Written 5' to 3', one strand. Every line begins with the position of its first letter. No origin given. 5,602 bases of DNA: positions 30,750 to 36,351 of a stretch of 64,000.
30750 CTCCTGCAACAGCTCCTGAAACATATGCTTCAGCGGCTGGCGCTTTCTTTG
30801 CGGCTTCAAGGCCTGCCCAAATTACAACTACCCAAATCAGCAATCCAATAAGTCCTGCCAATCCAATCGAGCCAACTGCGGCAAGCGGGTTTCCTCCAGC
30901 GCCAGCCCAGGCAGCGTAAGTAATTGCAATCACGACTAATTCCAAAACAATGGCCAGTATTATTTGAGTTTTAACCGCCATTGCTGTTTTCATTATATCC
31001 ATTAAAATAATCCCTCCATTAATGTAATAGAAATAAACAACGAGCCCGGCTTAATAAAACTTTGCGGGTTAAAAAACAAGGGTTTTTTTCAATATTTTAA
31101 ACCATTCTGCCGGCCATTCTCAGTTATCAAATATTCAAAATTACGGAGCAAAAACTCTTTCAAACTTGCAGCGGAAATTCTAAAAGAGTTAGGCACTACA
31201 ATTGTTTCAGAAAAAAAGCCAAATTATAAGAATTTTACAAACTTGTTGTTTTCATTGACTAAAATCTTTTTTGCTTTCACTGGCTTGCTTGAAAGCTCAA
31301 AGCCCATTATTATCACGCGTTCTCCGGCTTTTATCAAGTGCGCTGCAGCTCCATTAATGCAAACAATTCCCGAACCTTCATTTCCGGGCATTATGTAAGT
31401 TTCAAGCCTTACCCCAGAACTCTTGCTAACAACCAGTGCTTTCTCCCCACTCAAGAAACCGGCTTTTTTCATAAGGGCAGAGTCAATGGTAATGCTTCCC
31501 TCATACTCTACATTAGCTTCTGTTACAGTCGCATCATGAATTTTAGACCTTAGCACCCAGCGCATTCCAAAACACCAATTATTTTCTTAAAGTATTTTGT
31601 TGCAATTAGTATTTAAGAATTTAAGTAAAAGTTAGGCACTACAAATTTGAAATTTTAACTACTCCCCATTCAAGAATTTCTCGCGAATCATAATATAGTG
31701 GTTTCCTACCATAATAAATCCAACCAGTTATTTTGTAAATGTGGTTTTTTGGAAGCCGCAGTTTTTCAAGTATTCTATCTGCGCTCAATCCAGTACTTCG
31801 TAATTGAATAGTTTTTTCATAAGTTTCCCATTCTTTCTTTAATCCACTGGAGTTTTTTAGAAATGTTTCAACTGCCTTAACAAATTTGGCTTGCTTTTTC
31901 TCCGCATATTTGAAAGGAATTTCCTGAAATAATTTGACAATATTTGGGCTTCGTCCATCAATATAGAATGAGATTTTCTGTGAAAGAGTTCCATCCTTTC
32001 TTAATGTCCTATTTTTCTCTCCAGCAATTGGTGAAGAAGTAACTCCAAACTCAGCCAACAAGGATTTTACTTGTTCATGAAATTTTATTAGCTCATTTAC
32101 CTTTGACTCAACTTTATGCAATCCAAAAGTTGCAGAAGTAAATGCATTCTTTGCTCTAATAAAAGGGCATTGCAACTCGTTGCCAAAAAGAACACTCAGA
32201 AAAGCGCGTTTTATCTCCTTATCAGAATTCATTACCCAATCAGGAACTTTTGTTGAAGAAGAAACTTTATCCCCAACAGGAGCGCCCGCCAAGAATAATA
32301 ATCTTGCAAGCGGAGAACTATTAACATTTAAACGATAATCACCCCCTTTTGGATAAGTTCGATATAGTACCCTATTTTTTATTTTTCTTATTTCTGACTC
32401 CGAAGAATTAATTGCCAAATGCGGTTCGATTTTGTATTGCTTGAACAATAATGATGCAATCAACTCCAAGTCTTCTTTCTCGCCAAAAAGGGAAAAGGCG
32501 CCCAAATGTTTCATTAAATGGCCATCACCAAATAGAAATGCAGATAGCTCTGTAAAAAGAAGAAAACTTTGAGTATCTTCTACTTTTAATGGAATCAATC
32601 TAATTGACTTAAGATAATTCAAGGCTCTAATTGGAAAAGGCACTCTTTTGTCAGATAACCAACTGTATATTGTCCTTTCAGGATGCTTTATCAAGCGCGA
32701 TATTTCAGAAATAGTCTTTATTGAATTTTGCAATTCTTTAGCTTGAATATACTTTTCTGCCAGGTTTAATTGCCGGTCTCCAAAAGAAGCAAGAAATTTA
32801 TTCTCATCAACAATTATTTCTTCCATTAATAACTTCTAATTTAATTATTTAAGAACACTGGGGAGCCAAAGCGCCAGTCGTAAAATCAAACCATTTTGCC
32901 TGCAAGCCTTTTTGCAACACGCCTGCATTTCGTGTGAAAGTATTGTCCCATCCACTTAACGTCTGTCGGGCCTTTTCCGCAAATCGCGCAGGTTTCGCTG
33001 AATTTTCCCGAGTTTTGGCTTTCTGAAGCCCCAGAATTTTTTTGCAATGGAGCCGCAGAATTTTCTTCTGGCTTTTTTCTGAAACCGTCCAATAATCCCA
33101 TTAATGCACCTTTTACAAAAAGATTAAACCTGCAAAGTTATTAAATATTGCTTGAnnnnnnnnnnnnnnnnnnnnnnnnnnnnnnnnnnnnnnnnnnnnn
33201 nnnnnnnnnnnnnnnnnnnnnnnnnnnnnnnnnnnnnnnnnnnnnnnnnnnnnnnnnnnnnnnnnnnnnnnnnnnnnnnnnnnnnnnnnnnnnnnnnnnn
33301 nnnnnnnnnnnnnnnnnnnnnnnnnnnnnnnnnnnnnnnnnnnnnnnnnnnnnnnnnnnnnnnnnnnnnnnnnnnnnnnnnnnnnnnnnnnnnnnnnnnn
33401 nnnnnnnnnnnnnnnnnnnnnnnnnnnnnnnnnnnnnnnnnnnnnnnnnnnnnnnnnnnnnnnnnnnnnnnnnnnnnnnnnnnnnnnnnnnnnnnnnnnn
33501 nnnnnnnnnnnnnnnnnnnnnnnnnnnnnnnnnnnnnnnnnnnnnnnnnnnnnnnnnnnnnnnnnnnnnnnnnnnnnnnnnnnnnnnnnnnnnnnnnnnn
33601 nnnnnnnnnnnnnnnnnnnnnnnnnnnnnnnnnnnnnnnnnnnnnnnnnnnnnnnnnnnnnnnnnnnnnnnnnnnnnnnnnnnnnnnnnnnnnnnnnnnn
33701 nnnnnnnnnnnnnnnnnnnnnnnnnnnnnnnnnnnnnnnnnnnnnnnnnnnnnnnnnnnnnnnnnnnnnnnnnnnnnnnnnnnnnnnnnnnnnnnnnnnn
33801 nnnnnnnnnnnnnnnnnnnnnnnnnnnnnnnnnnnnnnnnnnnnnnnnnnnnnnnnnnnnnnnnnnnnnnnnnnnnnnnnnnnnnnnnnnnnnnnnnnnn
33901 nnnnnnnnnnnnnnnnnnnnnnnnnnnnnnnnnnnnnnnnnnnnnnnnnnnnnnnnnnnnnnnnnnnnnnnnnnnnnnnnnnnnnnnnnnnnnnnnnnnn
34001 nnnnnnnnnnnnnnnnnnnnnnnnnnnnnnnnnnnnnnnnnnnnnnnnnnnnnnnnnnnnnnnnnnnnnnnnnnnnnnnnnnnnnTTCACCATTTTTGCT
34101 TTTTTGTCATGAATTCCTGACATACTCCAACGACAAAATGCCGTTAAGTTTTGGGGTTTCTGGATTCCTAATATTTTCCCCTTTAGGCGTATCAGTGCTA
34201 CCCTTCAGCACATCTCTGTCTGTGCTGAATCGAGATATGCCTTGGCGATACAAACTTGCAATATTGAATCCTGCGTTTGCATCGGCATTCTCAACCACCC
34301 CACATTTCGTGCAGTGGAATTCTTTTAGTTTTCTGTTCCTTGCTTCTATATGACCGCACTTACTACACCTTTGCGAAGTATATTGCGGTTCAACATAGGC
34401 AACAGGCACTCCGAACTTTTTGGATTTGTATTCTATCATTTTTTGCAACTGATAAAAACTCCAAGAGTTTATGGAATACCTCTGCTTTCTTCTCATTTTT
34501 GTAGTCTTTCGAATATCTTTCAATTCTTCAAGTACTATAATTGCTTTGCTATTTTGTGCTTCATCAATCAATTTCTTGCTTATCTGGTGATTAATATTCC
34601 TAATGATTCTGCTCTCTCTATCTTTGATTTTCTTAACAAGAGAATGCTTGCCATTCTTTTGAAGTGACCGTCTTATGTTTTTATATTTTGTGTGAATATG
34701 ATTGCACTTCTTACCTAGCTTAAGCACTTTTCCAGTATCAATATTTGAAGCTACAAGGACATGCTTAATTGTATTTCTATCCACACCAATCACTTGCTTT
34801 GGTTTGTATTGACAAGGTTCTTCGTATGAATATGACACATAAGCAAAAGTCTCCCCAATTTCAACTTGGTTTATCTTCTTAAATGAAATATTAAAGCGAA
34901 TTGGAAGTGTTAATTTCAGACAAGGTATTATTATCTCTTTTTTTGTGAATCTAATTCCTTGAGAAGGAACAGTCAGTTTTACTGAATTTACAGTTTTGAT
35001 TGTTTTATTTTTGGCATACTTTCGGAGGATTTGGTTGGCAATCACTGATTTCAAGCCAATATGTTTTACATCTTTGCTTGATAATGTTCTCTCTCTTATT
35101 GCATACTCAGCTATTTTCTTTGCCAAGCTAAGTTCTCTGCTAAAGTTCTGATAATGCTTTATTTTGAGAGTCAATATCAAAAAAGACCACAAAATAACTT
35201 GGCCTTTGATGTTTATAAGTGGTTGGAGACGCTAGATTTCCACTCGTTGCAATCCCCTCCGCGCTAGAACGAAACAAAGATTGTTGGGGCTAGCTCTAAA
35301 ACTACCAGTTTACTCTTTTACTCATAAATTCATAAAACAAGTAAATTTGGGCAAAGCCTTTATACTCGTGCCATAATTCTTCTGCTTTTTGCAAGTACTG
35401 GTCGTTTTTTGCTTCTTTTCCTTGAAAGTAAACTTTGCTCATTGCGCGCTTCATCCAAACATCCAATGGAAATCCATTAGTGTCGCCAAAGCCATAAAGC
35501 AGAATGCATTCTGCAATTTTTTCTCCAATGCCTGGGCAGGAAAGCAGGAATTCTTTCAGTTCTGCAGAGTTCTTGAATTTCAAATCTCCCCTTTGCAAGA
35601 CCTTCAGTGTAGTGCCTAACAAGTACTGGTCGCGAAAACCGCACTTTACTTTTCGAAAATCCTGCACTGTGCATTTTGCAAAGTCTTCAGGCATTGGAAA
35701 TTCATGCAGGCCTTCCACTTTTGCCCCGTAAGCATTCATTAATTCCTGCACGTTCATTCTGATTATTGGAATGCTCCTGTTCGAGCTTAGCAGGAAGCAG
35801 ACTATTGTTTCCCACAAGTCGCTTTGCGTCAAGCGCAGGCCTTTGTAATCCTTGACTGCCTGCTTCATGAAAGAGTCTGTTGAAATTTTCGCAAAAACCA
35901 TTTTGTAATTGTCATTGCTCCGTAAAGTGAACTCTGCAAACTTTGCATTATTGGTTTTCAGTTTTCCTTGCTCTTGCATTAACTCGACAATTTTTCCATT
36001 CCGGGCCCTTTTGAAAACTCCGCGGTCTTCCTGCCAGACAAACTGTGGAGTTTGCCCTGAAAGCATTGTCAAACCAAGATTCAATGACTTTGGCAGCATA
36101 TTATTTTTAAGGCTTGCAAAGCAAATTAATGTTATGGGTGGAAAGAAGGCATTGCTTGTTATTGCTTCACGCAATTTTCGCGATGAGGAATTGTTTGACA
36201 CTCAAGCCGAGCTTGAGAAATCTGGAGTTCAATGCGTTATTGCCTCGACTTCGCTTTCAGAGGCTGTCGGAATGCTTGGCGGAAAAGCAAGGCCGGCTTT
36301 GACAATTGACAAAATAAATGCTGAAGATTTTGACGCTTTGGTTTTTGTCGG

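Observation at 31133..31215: Decayed duplicate of an internal gatE segment centred on the dispersed element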

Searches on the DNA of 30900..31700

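Call 86: search_rna_families(source=window, start=30900, end=31700, threshold=evalue, max_evalue=1)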
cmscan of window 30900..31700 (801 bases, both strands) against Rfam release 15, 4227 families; matches with E-value up to 1: 2.
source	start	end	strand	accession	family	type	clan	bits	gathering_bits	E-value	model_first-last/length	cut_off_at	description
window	31054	31101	-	RF02377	SurA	Gene; sRNA;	-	15.5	100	0.11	1-279/279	no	SurA sRNA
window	31018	31178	+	RF02377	SurA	Gene; sRNA;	-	12.9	100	0.68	1-279/279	no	SurA sRNA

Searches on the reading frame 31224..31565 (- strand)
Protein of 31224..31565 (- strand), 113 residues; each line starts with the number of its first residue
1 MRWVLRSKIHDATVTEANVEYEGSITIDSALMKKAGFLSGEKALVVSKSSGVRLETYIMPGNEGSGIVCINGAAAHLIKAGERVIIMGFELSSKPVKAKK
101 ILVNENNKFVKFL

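Call 54: find_homologous_proteins(query=window:31224-31565:-, max_evalue=1e-20)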
Query window:31224-31565:- (113 aa): 4894 proteins with E <= 1e-20 among 6191 candidates; the best 120 are listed.
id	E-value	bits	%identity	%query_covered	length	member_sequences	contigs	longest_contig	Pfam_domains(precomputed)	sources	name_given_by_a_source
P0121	3.7e-65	234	100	100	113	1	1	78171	PF02261.23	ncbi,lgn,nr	ncbi:MAG: aspartate 1-decarboxylase [Candidatus Diapherotrites archaeon]|nr:aspartate 1-decarboxylas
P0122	1.3e-46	175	70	100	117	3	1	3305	PF02261.23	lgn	-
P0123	3.0e-46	174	71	100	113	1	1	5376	PF02261.23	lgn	-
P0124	4.3e-46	173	73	100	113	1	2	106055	PF02261.23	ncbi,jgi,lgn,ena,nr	ncbi:aspartate 1-decarboxylase [Candidatus Woesearchaeota archaeon]|nr:MAG: aspartate 1-decarboxylas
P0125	5.5e-46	173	69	100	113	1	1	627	PF02261.23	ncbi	-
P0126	8.5e-46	172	72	100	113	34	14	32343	PF02261.23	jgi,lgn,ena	jgi:aspartate 1-decarboxylase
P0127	9.4e-46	172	71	100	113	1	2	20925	PF02261.23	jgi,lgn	jgi:aspartate 1-decarboxylase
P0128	1.1e-45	172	72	100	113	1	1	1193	PF02261.23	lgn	-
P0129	1.3e-45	172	72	100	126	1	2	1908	PF02261.23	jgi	jgi:aspartate 1-decarboxylase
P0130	1.4e-45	171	70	100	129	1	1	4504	PF02261.23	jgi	-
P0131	1.5e-45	171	71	100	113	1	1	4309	PF02261.23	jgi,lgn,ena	-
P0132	1.8e-45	171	73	100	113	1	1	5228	PF02261.23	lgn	-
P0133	2.5e-45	171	70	100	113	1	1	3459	PF02261.23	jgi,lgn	jgi:aspartate 1-decarboxylase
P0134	2.7e-45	170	72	100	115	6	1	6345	PF02261.23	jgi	-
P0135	2.9e-45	170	71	100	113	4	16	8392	PF02261.23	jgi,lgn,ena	-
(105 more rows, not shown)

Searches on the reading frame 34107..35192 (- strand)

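Call 14: search_protein_families(library=pfam, proteins=[window:34107-35192:-], max_evalue=0.01)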
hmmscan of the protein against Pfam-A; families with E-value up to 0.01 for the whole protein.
window:34107-35192:- (361 aa): 1 family
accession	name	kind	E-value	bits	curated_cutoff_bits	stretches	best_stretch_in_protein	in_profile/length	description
PF07282.18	Cas12f1-like_TNB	-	2.7e-23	82.3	26.3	1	246-311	1-60/60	Cas12f1-like, TNB domain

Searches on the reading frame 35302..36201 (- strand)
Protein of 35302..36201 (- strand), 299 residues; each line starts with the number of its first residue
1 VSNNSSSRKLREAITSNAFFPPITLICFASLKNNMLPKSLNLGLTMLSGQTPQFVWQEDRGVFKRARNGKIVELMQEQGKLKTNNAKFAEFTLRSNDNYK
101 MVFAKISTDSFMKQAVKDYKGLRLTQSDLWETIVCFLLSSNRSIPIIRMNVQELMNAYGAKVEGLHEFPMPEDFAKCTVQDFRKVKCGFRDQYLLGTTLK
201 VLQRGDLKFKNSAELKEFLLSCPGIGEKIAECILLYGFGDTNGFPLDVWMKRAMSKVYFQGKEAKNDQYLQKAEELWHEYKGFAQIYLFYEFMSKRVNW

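Call 14: search_protein_families(library=pfam, proteins=[window:35302-36201:-], max_evalue=0.01)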
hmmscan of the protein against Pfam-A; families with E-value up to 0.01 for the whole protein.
window:35302-36201:- (299 aa): 3 families
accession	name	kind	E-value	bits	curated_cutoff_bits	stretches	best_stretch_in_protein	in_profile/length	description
PF07934.18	OGG_N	-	1.4e-06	28.9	23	1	39-133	8-115/115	8-oxoguanine DNA glycosylase, N-terminal domain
PF00730.31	HhH-GPD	-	2e-05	25.3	26.2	1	135-278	2-107/108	HhH-GPD superfamily base excision DNA repair protein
PF00633.29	HHH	-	0.00098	19.3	24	1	219-236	13-30/30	Helix-hairpin-helix motif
